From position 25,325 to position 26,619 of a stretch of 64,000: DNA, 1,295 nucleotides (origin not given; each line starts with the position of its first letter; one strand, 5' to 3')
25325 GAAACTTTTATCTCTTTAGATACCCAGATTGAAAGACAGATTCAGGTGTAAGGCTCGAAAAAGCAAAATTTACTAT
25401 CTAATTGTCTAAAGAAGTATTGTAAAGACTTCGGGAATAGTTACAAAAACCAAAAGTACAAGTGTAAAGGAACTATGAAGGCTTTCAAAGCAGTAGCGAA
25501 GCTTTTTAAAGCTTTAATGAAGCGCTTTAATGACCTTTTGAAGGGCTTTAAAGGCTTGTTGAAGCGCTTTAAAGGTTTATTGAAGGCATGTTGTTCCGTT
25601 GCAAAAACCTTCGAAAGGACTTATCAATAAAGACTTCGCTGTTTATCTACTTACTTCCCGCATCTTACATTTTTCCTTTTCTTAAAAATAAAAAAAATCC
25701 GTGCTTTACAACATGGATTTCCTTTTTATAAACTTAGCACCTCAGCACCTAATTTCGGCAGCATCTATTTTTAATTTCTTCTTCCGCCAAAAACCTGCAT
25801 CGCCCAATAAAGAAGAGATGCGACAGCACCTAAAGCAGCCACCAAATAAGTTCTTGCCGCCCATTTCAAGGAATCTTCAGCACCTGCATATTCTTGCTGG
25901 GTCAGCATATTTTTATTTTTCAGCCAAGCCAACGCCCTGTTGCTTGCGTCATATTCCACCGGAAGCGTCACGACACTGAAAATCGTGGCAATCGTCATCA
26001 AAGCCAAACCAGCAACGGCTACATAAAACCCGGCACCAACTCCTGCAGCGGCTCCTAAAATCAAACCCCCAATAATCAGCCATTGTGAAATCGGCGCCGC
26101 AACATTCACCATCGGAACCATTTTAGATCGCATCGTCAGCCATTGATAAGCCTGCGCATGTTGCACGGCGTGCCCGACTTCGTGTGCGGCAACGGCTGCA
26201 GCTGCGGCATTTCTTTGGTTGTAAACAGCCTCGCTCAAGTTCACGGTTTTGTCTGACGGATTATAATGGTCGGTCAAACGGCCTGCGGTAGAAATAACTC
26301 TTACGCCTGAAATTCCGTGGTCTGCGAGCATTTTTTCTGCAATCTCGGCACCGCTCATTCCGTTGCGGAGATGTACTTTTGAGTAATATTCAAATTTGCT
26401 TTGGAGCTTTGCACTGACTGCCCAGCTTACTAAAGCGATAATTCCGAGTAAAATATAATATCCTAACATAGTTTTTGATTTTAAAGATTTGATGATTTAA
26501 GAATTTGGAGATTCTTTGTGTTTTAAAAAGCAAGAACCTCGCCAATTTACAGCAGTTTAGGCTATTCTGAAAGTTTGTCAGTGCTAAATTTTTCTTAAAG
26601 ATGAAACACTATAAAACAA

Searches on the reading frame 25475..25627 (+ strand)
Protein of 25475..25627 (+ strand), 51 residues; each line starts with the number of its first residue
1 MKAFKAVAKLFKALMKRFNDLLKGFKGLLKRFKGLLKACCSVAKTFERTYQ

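Call 4: find_homologous_proteins(query=window:25475-25627:+, max_evalue=10)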
Query seq(51 aa): 3 candidates shared short words with the query, none scored E <= 10.

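Call 5: search_protein_families(library=pfam, proteins=[window:25475-25627:+], max_evalue=1)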
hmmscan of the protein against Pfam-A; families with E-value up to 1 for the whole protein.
seq(51 aa): 1 family
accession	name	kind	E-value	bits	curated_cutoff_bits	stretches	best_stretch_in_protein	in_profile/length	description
PF12699.13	phiKZ_IP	-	0.077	12.6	27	1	3-38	105-140/387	phiKZ-like phage internal head proteins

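Call 21: search_protein_representatives(protein=window:25475-25627:+)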
Query: 51 residues. Proteins with E-value up to 0.001 (for the whole library): 26; up to 1e-10: 1; up to 1e-30: 0. The best 26 are listed.
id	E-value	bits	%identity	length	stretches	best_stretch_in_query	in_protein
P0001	8.4e-11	56.8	40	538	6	15-37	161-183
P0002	2.6e-10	55.3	38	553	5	4-37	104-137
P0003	5.2e-10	54.3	39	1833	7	12-47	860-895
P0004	2.7e-09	52.1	39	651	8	27-47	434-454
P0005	9.6e-07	44.3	36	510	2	2-46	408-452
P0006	2.2e-06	43.2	40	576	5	7-39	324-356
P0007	5.1e-06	42.0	41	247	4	2-47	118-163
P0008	7.7e-06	41.5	38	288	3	3-47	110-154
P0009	9.6e-06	41.2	30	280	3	4-49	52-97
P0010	1.7e-05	40.4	44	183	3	2-47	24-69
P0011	2.5e-05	39.9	39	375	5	22-42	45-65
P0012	3.1e-05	39.6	41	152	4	1-37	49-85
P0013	3.5e-05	39.5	37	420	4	22-42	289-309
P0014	6.0e-05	38.7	54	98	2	9-37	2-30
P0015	9.1e-05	38.2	38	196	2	2-50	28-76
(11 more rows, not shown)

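Call 23: find_related_loci(query=window:25475-25627:+, collection=viral_contigs, flank=3000)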
Query seq(51 aa) (51 aa) in viral_contigs; peptide patterns used: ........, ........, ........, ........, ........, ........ (x = any residue, [..] = any of these).
25 stretches matched a pattern, but none encodes a relative of the query by tblastn (E <= 1e-3).

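Call 26: find_related_loci(query=window:25475-25627:+, collection=metagenome_contigs, flank=3000)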
Query seq(51 aa) (51 aa) in metagenome_contigs; peptide patterns used: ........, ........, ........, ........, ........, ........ (x = any residue, [..] = any of these).
497 stretches matched a pattern, but none encodes a relative of the query by tblastn (E <= 1e-3).

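Call 32: find_encoding_contigs(protein=P0014, flank=3000, max_places=4)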
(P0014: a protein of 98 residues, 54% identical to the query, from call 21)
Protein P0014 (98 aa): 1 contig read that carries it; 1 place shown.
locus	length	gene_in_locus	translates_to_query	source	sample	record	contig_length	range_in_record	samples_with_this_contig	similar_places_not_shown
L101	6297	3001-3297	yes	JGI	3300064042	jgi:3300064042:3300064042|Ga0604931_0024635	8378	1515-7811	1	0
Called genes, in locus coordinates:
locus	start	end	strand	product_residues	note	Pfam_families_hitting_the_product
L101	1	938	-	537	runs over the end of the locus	PF00672:HAMP, PF00512:HisKA, PF02518:HATPase_c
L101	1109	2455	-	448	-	PF00989:PAS, PF13188:PAS_8 (weak), PF13426:PAS_9, PF02518:HATPase_c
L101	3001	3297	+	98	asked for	-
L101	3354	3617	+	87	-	PF12840:HTH_20, PF13412:HTH_24 (faint), PF01022:HTH_5, PF21476:PF0610-like_N (weak)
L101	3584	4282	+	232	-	PF07853:DUF1648, PF13630:SdpI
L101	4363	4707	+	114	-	PF02962:CHMI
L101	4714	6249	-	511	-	PF00149:Metallophos, PF02872:5_nucleotid_C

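Call 39: predict_structure(protein=window:25475-25627:+)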
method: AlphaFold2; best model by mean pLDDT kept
length: 51 residues; sequences in the alignment: 1
mean_pLDDT: 80.6   pTM: 0.35
mean pLDDT of the five models: 80.6, 80.5, 78.0, 76.7, 67.5
residues with pLDDT >= 90: 0; 70-90: 47; 50-70: 4; < 50: 0
segments of 3 or more residues with pLDDT < 50: none
pLDDT, mean of each block of 10 residues (from residue 1): 76 86 84 83 76 50
secondary structure, 60 per line:
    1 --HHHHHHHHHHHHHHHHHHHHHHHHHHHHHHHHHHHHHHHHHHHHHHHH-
elements in order: H3-50

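Call 50: search_protein_families(library=ncbifam, proteins=[window:25475-25627:+], max_evalue=10)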
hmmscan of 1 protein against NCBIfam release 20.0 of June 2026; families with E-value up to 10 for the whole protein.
seq(51 aa): 2 families
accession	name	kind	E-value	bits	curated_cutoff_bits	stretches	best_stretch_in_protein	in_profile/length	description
NF051465.1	MSP1_beta_N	equivalog_domain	0.13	12.6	140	1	2-44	17-59/88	adhesin MSP1 subunit beta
NF046098.1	RSP_7527_fam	equivalog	1.7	8.5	26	0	6-25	19-38/48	RSP_7527 family protein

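Call 51: search_solved_structures(query=window:25475-25627:+, max_evalue=10)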
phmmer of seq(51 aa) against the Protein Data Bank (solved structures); distinct sequences matched with E-value up to 10: 12.
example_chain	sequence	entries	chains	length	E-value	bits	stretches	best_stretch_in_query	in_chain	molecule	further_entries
8w6e_A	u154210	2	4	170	0.0028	21.2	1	3-37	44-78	HBC599 in complex with wFAP1.1 | wFAP1.1 structure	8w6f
8qad_A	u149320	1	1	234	0.058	17.1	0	13-49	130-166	sc-apCC-6-LLIA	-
2ncg_A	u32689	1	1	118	0.069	16.9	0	19-38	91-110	RGA1e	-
6g6g_A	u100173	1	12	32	0.094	16.5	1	2-27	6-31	CC-Type2-FI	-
6e6a_B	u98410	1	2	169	0.56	14.1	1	3-35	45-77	Inclusion membrane protein A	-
5eon_A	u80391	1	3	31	0.67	13.8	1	4-29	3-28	ACC-Hex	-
1y2o_A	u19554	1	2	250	0.67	13.8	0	8-44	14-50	BAI1-associated protein 2 isoform 1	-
2ykt_A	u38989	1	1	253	0.7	13.8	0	8-44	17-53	BRAIN-SPECIFIC ANGIOGENESIS INHIBITOR 1-ASSOCIATED PROTEIN 2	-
1wdz_A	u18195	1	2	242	0.7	13.8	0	8-44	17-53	insulin receptor substrate p53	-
6e7e_A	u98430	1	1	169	0.74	13.7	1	3-35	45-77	Inclusion membrane protein A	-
8ugc_A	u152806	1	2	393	2.1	12.3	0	5-29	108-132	FD15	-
8r5s_A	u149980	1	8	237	3.6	11.6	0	8-46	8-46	chain A, B, C and H of the soluble homotetramer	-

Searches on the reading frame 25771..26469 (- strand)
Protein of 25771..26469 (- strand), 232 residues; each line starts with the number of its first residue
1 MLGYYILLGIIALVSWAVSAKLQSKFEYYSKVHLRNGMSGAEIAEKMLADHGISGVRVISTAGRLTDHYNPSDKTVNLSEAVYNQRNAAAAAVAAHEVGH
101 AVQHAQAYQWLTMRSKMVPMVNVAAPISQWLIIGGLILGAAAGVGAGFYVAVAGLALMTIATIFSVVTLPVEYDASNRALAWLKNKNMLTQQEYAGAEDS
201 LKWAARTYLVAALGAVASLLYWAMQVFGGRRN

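Call 5: search_protein_families(library=pfam, proteins=[window:25771-26469:-], max_evalue=1)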
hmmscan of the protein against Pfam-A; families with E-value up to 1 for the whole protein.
window:25771-26469:- (232 aa): 6 families
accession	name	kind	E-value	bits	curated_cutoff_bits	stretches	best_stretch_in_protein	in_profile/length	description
PF04298.18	Zn_peptidase_2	-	6.4e-81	271.5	27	1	4-225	1-216/218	Putative neutral zinc metallopeptidase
PF01435.24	Peptidase_M48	-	0.013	15.8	20.3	1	73-190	46-158/186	Peptidase family M48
PF13699.11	eCIS_core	-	0.017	15.7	22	1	74-106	45-77/79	eCIS core domain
PF04228.19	Zn_peptidase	-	0.053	13.5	23.2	1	69-104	138-181/290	Putative neutral zinc metallopeptidase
PF21447.3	Ppx-GppA_III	-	0.12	12.6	27.3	1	55-107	20-68/177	Ppx/GppA phosphatase, domain III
PF01447.24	Peptidase_M4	-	0.14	13.1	22.4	0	21-102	71-143/145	Thermolysin metallopeptidase, catalytic domain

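Call 12: find_encoding_contigs(protein=window:25771-26469:-, flank=3000, max_places=10)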
Protein window:25771-26469:- (232 aa): 23 contigs read that carry it; 10 places shown.
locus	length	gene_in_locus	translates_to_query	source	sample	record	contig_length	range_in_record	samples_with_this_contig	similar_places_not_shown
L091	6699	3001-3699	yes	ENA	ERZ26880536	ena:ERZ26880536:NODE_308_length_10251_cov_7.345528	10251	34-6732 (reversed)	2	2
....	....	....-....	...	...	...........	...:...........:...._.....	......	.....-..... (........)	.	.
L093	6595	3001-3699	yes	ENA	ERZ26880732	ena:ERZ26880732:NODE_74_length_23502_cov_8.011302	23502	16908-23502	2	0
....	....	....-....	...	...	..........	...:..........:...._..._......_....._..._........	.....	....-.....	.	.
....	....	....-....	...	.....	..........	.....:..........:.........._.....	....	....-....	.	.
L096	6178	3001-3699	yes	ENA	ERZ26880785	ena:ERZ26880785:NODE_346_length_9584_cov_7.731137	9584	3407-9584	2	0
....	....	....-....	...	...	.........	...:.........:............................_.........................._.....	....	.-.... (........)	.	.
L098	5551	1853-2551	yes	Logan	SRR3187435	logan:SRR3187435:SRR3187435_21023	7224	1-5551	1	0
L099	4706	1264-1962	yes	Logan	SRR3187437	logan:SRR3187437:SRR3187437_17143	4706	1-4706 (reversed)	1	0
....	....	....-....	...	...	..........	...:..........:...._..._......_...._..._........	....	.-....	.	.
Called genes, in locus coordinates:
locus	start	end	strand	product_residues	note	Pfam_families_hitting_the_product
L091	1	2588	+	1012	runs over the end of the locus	PF00133:tRNA-synt_1, PF09334:tRNA-synt_1g, PF13603:tRNA-synt_1_2, PF08264:Anticodon_1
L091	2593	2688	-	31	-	-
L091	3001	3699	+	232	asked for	PF04298:Zn_peptidase_2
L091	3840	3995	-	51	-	-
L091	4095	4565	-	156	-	PF13404:HTH_AsnC-type, PF13412:HTH_24, PF01037:AsnC_trans_reg, PF22482:AsnC_trans_reg_3 (weak)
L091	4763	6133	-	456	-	PF03435:Sacchrp_dh_NADP, PF16653:Sacchrp_dh_C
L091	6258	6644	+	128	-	PF04241:DUF423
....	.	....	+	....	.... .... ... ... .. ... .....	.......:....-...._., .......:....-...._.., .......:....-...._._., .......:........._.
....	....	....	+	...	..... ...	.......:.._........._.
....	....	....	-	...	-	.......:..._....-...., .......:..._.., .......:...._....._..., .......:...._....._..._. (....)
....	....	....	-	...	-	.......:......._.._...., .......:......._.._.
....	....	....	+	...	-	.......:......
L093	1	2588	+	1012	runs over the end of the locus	PF00133:tRNA-synt_1, PF09334:tRNA-synt_1g, PF13603:tRNA-synt_1_2, PF08264:Anticodon_1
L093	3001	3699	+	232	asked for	PF04298:Zn_peptidase_2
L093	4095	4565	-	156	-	PF13404:HTH_AsnC-type, PF13412:HTH_24, PF01037:AsnC_trans_reg, PF22482:AsnC_trans_reg_3 (weak)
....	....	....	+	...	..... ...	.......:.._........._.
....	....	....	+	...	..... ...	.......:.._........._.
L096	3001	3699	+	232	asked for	PF04298:Zn_peptidase_2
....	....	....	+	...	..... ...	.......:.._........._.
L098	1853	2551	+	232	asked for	PF04298:Zn_peptidase_2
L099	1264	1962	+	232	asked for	PF04298:Zn_peptidase_2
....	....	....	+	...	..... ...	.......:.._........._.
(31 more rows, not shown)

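Call 58: list_cluster_members(proteins=[window:25475-25627:+, window:25771-26469:-])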
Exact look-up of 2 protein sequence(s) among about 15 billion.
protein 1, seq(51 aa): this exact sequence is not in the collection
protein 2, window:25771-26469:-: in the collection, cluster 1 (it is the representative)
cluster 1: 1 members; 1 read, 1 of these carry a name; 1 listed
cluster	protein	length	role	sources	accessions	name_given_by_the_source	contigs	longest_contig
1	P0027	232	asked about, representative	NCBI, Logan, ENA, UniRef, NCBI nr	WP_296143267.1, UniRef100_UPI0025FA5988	zinc metallopeptidase [uncultured Flavobacterium sp.] | zinc metallopeptidase n=1 Tax=uncultured Flavobacterium sp. TaxID=165435 ...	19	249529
